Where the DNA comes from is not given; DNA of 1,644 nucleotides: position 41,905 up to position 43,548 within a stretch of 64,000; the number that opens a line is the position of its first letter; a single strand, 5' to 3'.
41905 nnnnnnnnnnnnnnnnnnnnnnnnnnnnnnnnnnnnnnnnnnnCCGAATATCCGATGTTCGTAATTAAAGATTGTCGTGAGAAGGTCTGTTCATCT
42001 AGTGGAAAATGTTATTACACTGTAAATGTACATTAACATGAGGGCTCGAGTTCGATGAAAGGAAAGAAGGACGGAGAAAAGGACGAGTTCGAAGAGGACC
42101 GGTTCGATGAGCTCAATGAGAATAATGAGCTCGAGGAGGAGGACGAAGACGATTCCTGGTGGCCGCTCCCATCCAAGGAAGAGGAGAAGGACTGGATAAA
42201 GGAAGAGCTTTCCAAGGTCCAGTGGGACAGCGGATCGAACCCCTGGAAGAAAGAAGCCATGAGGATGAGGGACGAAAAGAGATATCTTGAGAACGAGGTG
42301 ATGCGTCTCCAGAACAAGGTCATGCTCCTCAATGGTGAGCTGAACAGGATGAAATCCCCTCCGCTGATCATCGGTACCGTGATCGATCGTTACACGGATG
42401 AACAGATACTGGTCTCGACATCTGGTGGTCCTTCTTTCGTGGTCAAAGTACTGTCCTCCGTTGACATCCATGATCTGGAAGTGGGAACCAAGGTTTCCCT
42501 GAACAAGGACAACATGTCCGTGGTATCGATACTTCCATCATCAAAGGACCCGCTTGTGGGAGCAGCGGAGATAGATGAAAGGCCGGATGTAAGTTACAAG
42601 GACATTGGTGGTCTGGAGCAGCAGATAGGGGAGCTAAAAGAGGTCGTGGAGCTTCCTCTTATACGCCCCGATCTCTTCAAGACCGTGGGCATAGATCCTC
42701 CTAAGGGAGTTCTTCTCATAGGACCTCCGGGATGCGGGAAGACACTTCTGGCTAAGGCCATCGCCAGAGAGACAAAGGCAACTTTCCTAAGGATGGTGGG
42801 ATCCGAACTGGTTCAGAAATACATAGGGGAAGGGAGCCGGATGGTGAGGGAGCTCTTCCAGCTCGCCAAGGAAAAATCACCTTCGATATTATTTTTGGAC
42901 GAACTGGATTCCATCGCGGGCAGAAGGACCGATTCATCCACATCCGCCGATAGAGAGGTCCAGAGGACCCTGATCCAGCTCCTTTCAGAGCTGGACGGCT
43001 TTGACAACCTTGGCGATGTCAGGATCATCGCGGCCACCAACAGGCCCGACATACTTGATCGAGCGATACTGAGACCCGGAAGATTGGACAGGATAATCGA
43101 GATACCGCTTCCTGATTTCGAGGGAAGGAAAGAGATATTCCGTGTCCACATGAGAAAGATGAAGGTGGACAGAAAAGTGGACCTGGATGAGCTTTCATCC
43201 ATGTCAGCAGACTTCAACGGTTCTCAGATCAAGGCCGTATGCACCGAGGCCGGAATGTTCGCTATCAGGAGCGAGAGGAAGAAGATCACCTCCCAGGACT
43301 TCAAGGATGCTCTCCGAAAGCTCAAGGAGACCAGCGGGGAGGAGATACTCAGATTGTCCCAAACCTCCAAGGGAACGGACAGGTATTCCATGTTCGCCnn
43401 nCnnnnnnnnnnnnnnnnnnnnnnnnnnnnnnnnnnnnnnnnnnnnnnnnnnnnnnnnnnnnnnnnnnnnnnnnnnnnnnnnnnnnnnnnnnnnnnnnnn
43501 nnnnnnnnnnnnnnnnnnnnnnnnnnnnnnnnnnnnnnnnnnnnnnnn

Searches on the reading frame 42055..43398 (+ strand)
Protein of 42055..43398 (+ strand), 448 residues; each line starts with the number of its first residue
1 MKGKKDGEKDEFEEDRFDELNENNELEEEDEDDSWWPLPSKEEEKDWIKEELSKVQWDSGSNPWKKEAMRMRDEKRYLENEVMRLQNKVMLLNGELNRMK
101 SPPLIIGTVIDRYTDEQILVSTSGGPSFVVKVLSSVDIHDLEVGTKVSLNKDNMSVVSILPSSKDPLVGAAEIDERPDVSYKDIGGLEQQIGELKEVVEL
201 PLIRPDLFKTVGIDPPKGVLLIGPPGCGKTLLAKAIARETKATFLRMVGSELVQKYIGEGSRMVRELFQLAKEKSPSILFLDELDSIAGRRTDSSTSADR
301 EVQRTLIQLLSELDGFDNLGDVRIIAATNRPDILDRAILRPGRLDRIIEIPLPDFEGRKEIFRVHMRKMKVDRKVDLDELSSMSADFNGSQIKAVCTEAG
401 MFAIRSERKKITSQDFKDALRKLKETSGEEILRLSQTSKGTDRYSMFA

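Call 30: search_protein_families(library=pfam, proteins=[window:42055-43398:+], max_evalue=0.001)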
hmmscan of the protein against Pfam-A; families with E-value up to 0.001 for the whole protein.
window:42055-43398:+ (448 aa): 12 families
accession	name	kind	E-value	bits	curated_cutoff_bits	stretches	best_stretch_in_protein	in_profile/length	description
PF00004.35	AAA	-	1e-44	152.6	21.2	1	219-352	1-131/131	ATPase family associated with various cellular activities (AAA)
PF17862.7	AAA_lid_3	-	3.1e-12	46.2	27.2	1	375-417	2-44/45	AAA+ lid domain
PF16450.11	Prot_ATP_ID_OB_C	-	2.9e-10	40.2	23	1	106-161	1-56/56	Proteasomal ATPase OB C-terminal domain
PF07728.20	AAA_5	-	2e-07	31.5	22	1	218-334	1-126/139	AAA domain (dynein-related subfamily)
PF17758.7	Prot_ATP_ID_OB_N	-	2.5e-06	27.5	23.4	1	106-161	2-56/62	Proteasomal ATPase OB N-terminal domain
PF13191.12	AAA_16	-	8.8e-06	26.7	32.6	0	207-242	15-50/167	AAA ATPase domain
PF07724.20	AAA_2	-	9.3e-06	26.2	27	1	219-311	6-100/166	AAA domain (Cdc48 subfamily)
PF05496.18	RuvB_N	-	4.3e-05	23.8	27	1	218-287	35-96/159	Holliday junction DNA helicase RuvB P-loop domain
PF13401.12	AAA_22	-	0.00018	22.3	27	0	219-309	8-78/130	AAA domain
PF05673.19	DUF815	-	0.0003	20.4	23.8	1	215-284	52-116/249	Protein of unknown function (DUF815)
PF06068.19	TIP49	-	0.00033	20.4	23.8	1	217-256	51-92/347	TIP49 P-loop domain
PF13521.12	AAA_28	-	0.00059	20.5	27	0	219-265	2-48/164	AAA domain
